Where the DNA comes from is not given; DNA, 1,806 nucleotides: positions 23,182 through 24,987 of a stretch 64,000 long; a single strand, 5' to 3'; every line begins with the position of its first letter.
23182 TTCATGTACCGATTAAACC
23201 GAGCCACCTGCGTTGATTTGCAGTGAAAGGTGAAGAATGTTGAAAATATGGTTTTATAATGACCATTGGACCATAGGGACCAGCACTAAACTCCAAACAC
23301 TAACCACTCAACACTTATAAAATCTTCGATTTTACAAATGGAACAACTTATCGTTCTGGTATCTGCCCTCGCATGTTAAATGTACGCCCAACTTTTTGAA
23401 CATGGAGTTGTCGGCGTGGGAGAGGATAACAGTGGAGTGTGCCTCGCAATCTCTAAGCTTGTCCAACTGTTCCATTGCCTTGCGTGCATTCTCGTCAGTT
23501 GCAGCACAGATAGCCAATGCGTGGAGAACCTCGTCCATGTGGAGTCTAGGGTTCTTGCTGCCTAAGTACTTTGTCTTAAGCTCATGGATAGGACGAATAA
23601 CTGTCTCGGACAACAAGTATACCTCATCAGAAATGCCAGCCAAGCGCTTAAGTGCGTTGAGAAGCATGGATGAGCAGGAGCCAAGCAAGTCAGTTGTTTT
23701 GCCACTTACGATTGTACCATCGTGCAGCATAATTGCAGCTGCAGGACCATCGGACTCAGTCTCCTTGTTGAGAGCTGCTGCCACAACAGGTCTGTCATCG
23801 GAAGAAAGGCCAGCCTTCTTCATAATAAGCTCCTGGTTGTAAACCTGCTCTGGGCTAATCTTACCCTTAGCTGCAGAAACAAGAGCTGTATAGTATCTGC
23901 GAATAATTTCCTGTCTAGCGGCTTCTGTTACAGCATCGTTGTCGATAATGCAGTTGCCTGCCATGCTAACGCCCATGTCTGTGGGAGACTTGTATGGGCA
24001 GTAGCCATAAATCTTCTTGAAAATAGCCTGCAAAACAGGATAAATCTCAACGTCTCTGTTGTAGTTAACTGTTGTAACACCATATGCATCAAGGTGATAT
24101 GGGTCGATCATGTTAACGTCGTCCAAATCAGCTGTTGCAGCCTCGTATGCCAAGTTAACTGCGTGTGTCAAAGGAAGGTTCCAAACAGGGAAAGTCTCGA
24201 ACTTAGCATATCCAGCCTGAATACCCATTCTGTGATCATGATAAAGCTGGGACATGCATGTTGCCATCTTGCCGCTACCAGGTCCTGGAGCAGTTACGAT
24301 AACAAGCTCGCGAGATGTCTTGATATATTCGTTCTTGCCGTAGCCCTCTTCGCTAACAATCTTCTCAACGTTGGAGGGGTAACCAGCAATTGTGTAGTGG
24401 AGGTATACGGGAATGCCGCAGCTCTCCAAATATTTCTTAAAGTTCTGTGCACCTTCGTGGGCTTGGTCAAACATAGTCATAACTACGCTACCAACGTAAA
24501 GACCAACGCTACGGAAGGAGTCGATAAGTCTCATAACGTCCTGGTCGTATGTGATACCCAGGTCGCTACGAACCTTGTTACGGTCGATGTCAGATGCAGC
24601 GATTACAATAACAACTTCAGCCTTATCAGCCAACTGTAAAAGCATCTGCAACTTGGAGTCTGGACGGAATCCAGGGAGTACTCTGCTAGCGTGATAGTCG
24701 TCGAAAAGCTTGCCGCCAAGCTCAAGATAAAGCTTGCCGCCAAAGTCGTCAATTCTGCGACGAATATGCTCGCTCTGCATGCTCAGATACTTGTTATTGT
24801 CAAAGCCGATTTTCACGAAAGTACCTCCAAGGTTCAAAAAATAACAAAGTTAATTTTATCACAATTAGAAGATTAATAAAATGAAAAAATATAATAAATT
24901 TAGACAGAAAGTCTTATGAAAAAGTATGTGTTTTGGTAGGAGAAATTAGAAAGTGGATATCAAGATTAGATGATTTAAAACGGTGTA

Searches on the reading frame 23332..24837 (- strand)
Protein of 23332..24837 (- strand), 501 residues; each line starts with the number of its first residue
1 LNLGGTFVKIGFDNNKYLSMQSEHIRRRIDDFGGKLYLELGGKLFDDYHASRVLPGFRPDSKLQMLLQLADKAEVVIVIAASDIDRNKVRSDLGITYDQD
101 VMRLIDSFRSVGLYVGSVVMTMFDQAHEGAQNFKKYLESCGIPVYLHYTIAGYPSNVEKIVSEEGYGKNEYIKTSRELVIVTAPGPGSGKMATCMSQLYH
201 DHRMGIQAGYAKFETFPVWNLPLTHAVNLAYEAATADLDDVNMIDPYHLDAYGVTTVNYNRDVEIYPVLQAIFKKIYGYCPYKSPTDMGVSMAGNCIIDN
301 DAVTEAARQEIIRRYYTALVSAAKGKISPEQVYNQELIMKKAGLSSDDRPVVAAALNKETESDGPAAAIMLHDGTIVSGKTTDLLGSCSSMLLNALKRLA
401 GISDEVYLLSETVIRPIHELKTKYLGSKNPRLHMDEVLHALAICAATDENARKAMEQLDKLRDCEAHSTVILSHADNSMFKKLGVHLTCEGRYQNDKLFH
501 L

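Call 5: search_protein_families(library=pfam, proteins=[window:23332-24837:-], max_evalue=0.01)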
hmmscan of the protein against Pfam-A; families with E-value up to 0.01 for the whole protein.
window:23332-24837:- (501 aa): 2 families
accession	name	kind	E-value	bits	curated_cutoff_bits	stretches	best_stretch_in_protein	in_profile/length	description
PF08903.17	DUF1846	-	2.7e-175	582.4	27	1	10-342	1-332/333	Domain of unknown function DUF1846, N-terminal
PF20921.3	DUF1846_C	-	5.1e-65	218.3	27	1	347-499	1-153/153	Domain of unknown function DUF1846, C-terminal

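Call 6: search_protein_families(library=ncbifam, proteins=[window:23332-24837:-], max_evalue=0.01)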
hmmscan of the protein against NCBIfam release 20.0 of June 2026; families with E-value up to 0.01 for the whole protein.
window:23332-24837:- (501 aa): 1 family
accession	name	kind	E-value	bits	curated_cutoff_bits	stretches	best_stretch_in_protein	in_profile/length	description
NF010184.0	PRK13663.1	equivalog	2.4e-238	791.7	631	1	9-500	3-493/494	hypothetical protein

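Call 18: find_related_loci(query=window:23332-24837:-, collection=genome_contigs, flank=10000)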
Query window:23332-24837:- (501 aa) in genome_contigs; peptide patterns used: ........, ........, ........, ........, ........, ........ (x = any residue, [..] = any of these).
369 stretches matched a pattern; 300 encode a relative of the query (tblastn E <= 1e-3); the best 80 are kept; 80 distinct loci.
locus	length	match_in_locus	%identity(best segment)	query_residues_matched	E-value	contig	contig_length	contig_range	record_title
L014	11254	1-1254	92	84-501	0e+0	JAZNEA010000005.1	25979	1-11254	MAG: Clostridia bacterium isolate T1900044724_TS20190190.MAGScoT_cleanbin_000004 SGB_1923_k141_1223572, whole genome sho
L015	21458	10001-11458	68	9-495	0e+0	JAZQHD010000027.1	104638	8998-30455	MAG: Ructibacterium sp. isolate T1900044629_TS20190095.MAGScoT_cleanbin_000005 SGB_995_k141_1730180, whole genome shotgu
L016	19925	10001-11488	68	5-500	0e+0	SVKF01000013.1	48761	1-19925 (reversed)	MAG: Oscillospiraceae bacterium isolate SIG454 NODE_16521_length_48761_cov_2.332997, whole genome shotgun sequence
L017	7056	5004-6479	68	9-501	0e+0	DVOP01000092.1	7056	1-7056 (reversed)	MAG TPA_asm: Candidatus Alectryocaccobium stercorigallinarum isolate ChiGjej2B2-785 ChiGjej2B2M5__C545694_L7056_SRR63233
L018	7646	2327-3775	69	10-493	0e+0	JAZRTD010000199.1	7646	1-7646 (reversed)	MAG: Clostridia bacterium isolate T1900045344_YK20190034.MAGScoT_cleanbin_000031 SGB_6687_k141_2275701, whole genome sho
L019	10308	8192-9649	68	9-495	0e+0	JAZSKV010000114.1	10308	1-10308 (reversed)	MAG: Ructibacterium sp. isolate T1900044559_TS20190025.MAGScoT_cleanbin_000015 SGB_352_k141_671786, whole genome shotgun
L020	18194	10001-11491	67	4-500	0e+0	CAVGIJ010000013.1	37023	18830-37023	Acutalibacteraceae bacterium isolate H07631-L1_cleanbin_000002 genome assembly, contig: Spades_H07631-L1_contig_646, who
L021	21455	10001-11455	67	10-495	0e+0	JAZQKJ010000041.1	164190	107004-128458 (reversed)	MAG: Ructibacterium sp. isolate T1900044615_TS20190081.MAGScoT_cleanbin_000008 SGB_837_k141_1547212, whole genome shotgu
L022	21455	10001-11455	68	9-494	0e+0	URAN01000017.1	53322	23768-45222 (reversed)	uncultured Clostridiales bacterium isolate UMGS821 genome assembly, contig: NODE_295_length_53322_cov_6.910977, whole ge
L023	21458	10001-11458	67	9-495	0e+0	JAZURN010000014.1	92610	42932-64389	MAG: Ructibacterium sp. isolate T1900044851_TS20190317.MAGScoT_cleanbin_000020 SGB_3024_k141_2658212, whole genome shotg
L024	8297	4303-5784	66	5-499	0e+0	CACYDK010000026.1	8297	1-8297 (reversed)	MAG: uncultured Ruminococcus sp. isolate RUG11840 genome assembly, contig: RUG11840_asm_26, whole genome shotgun sequenc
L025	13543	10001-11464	66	6-494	0e+0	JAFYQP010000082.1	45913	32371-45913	MAG: Clostridia bacterium isolate RGIG7332 Water_buffalos_Cecum-4__c843352, whole genome shotgun sequence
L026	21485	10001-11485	66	4-499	0e+0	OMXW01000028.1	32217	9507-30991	uncultured Clostridiales bacterium isolate RUG074 genome assembly, contig: scaffold_1933, whole genome shotgun sequence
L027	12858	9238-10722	65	4-499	0e+0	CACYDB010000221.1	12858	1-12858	MAG: uncultured Ruminococcus sp. isolate RUG11833 genome assembly, contig: RUG11833_asm_221, whole genome shotgun sequen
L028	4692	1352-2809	68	9-495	0e+0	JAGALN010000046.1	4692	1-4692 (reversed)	MAG: Clostridia bacterium isolate RGIG8552 Water_deer_Cecum-3__c172191, whole genome shotgun sequence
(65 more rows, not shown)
